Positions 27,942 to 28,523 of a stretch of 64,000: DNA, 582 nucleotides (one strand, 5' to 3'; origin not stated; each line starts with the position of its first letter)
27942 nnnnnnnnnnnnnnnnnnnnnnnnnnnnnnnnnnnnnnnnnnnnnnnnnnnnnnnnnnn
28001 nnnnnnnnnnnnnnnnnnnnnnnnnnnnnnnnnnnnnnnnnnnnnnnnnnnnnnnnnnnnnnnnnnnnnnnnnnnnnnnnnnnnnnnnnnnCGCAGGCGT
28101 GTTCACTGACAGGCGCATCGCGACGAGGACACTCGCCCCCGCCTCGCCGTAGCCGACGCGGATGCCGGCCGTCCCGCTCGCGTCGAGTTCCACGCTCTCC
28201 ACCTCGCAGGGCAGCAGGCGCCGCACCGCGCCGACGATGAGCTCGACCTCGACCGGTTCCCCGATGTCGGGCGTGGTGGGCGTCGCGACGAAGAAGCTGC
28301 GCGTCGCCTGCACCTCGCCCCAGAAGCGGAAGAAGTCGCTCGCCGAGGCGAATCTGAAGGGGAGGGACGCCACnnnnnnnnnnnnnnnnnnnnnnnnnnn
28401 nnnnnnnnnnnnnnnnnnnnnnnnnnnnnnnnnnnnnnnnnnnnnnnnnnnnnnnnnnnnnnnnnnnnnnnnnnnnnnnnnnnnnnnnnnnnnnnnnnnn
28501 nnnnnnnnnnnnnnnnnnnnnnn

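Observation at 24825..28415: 1196-aa PilZ-like / repeat-linker / cyclase-like / STAND NTPase / TPR protein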

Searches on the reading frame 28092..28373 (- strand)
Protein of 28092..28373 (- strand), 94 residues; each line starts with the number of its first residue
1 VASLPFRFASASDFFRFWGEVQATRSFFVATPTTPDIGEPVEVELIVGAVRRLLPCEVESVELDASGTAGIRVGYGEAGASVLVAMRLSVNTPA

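Call 16: search_solved_structures(query=A3, max_evalue=10, show_alignments=3)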
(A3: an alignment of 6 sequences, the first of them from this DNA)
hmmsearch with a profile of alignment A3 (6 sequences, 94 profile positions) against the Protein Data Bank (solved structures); distinct sequences matched with E-value up to 10: 1.
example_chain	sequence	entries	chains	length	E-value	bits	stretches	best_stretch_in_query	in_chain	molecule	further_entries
2x4k_A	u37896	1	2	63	0.85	12.8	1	42-72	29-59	4-OXALOCROTONATE TAUTOMERASE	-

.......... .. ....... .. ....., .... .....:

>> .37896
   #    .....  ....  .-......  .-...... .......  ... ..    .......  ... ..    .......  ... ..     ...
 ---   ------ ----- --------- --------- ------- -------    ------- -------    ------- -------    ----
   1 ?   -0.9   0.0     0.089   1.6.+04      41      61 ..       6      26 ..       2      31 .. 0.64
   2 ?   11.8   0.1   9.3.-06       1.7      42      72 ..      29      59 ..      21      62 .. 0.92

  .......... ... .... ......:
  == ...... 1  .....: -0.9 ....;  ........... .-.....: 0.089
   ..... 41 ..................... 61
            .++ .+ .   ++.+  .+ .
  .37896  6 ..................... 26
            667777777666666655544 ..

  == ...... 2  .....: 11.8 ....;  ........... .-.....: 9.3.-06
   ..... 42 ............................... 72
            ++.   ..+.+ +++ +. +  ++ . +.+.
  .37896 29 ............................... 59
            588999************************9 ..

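Call 17: find_homologous_proteins(query=A3, max_evalue=0.01)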
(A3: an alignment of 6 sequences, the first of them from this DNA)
Query A3 (6 sequences) (94 aa, profile of the alignment): 1 proteins with E <= 0.01 among 6551 candidates.
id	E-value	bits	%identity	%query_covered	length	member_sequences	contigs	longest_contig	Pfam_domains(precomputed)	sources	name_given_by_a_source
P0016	4.1e-22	96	49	63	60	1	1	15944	-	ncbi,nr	ncbi:MAG: hypothetical protein IAE78_23220, partial [Myxococcus sp.]|nr:hypothetical protein [Myxoco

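Call 25: search_protein_representatives(alignment_id=A3)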
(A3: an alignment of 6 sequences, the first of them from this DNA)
Query: 6 sequences, 94 profile positions. Proteins with E-value up to 0.001 (for the whole library): 15; up to 1e-10: 6; up to 1e-30: 3. The best 15 are listed.
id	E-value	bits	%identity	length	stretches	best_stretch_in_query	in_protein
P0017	4.3e-38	145.2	-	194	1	1-93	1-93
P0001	2.3e-37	142.8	-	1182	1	1-93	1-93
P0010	4.2e-37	142.0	-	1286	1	1-93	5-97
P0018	2.5e-17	78.6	-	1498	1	4-92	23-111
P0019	2.6e-12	62.5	-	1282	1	1-89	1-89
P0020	1.0e-11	60.7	-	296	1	2-92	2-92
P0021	2.8e-10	56.1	-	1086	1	4-89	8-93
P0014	4.7e-10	55.3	-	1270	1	37-93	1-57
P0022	6.3e-09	51.7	-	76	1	3-70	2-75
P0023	6.9e-08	48.4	-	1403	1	4-87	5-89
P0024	2.1e-07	46.8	-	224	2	2-89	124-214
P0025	1.0e-05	41.4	-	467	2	4-61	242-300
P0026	4.7e-05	39.3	-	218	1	22-88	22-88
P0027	1.6e-04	37.6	-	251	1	4-56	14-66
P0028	6.1e-04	35.7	-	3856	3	12-43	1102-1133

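Call 26: search_protein_families(library=pfam, proteins=[P0018, P0019, P0020, P0021, P0023, P0024, P0025, P0026, P0027], max_evalue=0.01)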
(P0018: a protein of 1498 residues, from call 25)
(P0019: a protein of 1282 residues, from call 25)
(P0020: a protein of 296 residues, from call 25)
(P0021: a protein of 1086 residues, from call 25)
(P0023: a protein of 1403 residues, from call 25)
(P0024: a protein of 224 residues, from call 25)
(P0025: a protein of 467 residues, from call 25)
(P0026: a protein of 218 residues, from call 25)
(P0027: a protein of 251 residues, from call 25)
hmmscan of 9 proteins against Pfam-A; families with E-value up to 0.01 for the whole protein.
P0018 (1498 aa): 11 families
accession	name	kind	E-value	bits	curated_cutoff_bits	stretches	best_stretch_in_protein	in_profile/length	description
PF00069.31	Pkinase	-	5.4e-48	164.1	31.7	1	238-496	1-256/263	Protein kinase domain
PF07714.23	PK_Tyr_Ser-Thr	-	4.7e-30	105.2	23.1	1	239-492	2-249/258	Protein tyrosine and serine/threonine kinase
PF13424.12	TPR_12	-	9.8e-13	48.5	30.1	2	1292-1353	9-75/77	Tetratricopeptide repeat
PF13191.12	AAA_16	-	3.4e-09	37.9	32.6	1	831-992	10-165/167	AAA ATPase domain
PF01636.29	APH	-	0.00014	22.2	23.2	0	354-390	167-200/239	Phosphotransferase enzyme family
PF13176.12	TPR_7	-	0.0002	21.6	27.9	0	1326-1353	2-29/36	Tetratricopeptide repeat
PF03109.22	ABC1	-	0.0011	18.6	22.9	0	311-388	142-215/244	ABC1 atypical kinase-like domain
PF13432.12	TPR_16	-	0.0018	19.1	32.7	1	1290-1353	1-60/65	Tetratricopeptide repeat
PF07719.23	TPR_2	-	0.0025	18.2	27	0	1323-1352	1-30/34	Tetratricopeptide repeat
PF13374.12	TPR_10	-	0.0041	17.5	27.5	0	1376-1402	8-34/42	Tetratricopeptide repeat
PF00515.34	TPR_1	-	0.0043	17.3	27.8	0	1324-1352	2-30/34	Tetratricopeptide repeat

P0019 (1282 aa): 2 families
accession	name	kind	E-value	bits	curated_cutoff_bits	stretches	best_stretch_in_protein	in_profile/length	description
PF13191.12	AAA_16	-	3.9e-08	34.4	32.6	1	614-783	4-165/167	AAA ATPase domain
PF13424.12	TPR_12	-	0.0049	17.5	30.1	1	1157-1228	3-76/77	Tetratricopeptide repeat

P0020 (296 aa): 2 families
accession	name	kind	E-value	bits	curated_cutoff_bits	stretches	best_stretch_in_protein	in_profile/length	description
PF00069.31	Pkinase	-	2.6e-11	43.9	31.7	1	201-292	2-91/263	Protein kinase domain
PF07714.23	PK_Tyr_Ser-Thr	-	1.2e-07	31.8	23.1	1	201-292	2-94/258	Protein tyrosine and serine/threonine kinase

P0021 (1086 aa): 4 families
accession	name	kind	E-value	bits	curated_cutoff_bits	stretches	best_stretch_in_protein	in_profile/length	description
PF13191.12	AAA_16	-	6e-12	46.8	32.6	1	418-588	3-165/167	AAA ATPase domain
PF13424.12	TPR_12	-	0.00054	20.5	30.1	1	959-1030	3-76/77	Tetratricopeptide repeat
PF13401.12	AAA_22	-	0.00099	19.9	27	1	443-579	8-105/130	AAA domain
PF10923.14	BrxC_BrxD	-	0.004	16.6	22.2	1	415-480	25-92/414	BREX system ATP-binding protein BrxC/D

P0023 (1403 aa): 10 families
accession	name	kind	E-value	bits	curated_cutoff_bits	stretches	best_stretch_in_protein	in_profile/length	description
PF00069.31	Pkinase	-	7.5e-48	163.6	31.7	1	146-367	1-212/263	Protein kinase domain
PF07714.23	PK_Tyr_Ser-Thr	-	5e-28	98.5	23.1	1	148-354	3-207/258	Protein tyrosine and serine/threonine kinase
PF13191.12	AAA_16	-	4.9e-13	50.4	32.6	1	724-888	2-157/167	AAA ATPase domain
PF13424.12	TPR_12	-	9.1e-13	48.6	30.1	2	1276-1346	3-76/77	Tetratricopeptide repeat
PF01636.29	APH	-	2.6e-05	24.5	23.2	1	190-263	36-110/239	Phosphotransferase enzyme family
PF13181.12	TPR_8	-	3.3e-05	24.1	25.7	0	1315-1342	1-28/34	Tetratricopeptide repeat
PF06293.20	Kdo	-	0.0002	21.3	21.3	1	162-293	26-167/207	Lipopolysaccharide kinase (Kdo/WaaP) family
PF07719.23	TPR_2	-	0.0014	19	27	0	1315-1343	1-29/34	Tetratricopeptide repeat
PF00515.34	TPR_1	-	0.0016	18.6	27.8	0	1315-1341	1-27/34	Tetratricopeptide repeat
PF13176.12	TPR_7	-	0.0032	17.9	27.9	0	1318-1349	2-33/36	Tetratricopeptide repeat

P0024 (224 aa): 1 family
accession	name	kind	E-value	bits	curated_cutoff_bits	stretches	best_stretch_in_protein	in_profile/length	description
PF07238.19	PilZ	-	3.6e-35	120.8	22.5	2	3-104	1-101/102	PilZ domain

P0025 (467 aa): 2 families
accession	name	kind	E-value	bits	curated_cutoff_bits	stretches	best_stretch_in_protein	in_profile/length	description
PF07238.19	PilZ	-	6.4e-20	71.8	22.5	2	232-335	2-101/102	PilZ domain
PF00072.30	Response_reg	-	5.3e-16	59.2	30.2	1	345-458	1-109/111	Response regulator receiver domain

P0026 (218 aa): 0 families

P0027 (251 aa): 1 family
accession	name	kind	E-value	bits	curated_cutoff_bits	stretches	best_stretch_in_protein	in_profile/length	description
PF00437.27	T2SSE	-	4e-28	98.6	24.9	1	84-226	5-146/370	Type II/IV secretion system protein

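Call 38: predict_structure(alignment_id=A4)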
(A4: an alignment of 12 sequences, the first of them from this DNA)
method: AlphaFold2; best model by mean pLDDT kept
length: 94 residues; sequences in the alignment: 12
mean_pLDDT: 93.9   pTM: 0.82
mean pLDDT of the five models: 93.9, 93.3, 92.5, 92.3, 91.7
residues with pLDDT >= 90: 86; 70-90: 5; 50-70: 3; < 50: 0
segments of 3 or more residues with pLDDT < 50: none
pLDDT, mean of each block of 10 residues (from residue 1): 89 96 96 94 96 98 94 97 95 69
secondary structure, 60 per line:
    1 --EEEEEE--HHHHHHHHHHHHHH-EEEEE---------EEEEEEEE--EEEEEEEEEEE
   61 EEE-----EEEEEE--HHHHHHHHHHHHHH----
elements in order: E3-8 H11-24 E26-30 E40-47 E50-63 E69-74 H77-90

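Call 40: search_protein_families(library=pfam, alignment_id=A4, max_evalue=1)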
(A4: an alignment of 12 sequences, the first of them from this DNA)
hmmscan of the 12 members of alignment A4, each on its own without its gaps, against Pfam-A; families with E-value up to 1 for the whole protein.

A. member 1, seq(94 aa): 0 families

B. families by the number of members that match (of 12 scanned): 2 families
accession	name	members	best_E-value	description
PF07238.19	PilZ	6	2.9e-17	PilZ domain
PF22231.2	Hera_RBD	1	0.033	DEAD box helicase Hera, RNA-binding domain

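Call 41: fold_search(model_id=the predicted structure, library=pdb)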
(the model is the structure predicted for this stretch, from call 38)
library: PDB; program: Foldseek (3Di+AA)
matches with E <= 10: 734; with E <= 0.001: 6
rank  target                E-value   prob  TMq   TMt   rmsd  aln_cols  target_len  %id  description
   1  3cnr_B                1.0e-04  1.00  0.59  0.59   4.1       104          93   18  Crystal Structure of PilZ (XAC1133) from Xanthomonas axonopodis pv citri (released 2009-03-31)
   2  3cnr_A                1.6e-04  1.00  0.58  0.60   4.1       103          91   17  Crystal Structure of PilZ (XAC1133) from Xanthomonas axonopodis pv citri (released 2009-03-31)
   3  4fou_D                2.9e-04  1.00  0.63  0.63   4.0       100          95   19  Structure of the PilZ-FimX(EAL domain)-c-di-GMP complex responsible for the regulation of bacterial Type IV pilus biog (released 2013-03-27)
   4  7lkq_B                3.3e-04  1.00  0.52  0.52   4.7       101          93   17  The PilZ(delta107-117)-FimX(GGDEF-EAL) complex from Xanthomonas citri (released 2021-08-11)
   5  7lkm_C                6.6e-04  1.00  0.56  0.49   6.8       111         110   21  The PilB(N-terminal_P70S mutant)-PilZ complex of the Type IV pilus from Xanthomonas citri (released 2021-08-11)
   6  3dsg_A                8.4e-04  1.00  0.44  0.44   4.3        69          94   25  XC1028 from Xanthomonas campestris Adopts a PilZ Domain-like Structure Yet with Trivial c-di-GMP Binding Activity (released 2009-05-19)
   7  3dsg_B                1.2e-03  1.00  0.57  0.55   4.7        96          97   21  XC1028 from Xanthomonas campestris Adopts a PilZ Domain-like Structure Yet with Trivial c-di-GMP Binding Activity (released 2009-05-19)
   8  4fou_C                1.3e-03  1.00  0.55  0.55   4.2       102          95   18  Structure of the PilZ-FimX(EAL domain)-c-di-GMP complex responsible for the regulation of bacterial Type IV pilus biog (released 2013-03-27)
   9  7lkn_C                1.4e-03  1.00  0.55  0.48   6.5       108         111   19  The PilB(N-terminal_P70S mutant)-PilZ complex (SeMet) (released 2021-08-11)
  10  7lkm_D                1.9e-03  1.00  0.56  0.50   6.6       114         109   17  The PilB(N-terminal_P70S mutant)-PilZ complex of the Type IV pilus from Xanthomonas citri (released 2021-08-11)
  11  3dsg_C                4.9e-03  1.00  0.57  0.57   4.5        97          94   18  XC1028 from Xanthomonas campestris Adopts a PilZ Domain-like Structure Yet with Trivial c-di-GMP Binding Activity (released 2009-05-19)
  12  3iuw_B                1.4e-02  0.98  0.46  0.51   5.0        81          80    9  Crystal structure of Activating signal cointegrator (NP_814290.1) from ENTEROCOCCUS FAECALIS V583 at 1.58 A resolution (released 2009-09-15)
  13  3iuw_A                1.8e-02  0.99  0.50  0.57   3.6        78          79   12  Crystal structure of Activating signal cointegrator (NP_814290.1) from ENTEROCOCCUS FAECALIS V583 at 1.58 A resolution (released 2009-09-15)
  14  3ph1_B                2.6e-02  1.00  0.52  0.32   3.2        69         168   17  The Crystal Structure of a Pathogenic Protein from the Xanthomonas campestris Reveals a New Tetrameric PilZ Domain Sel (released 2011-04-13)
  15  3ph1_A                2.8e-02  1.00  0.53  0.30   3.2        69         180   17  The Crystal Structure of a Pathogenic Protein from the Xanthomonas campestris Reveals a New Tetrameric PilZ Domain Sel (released 2011-04-13)
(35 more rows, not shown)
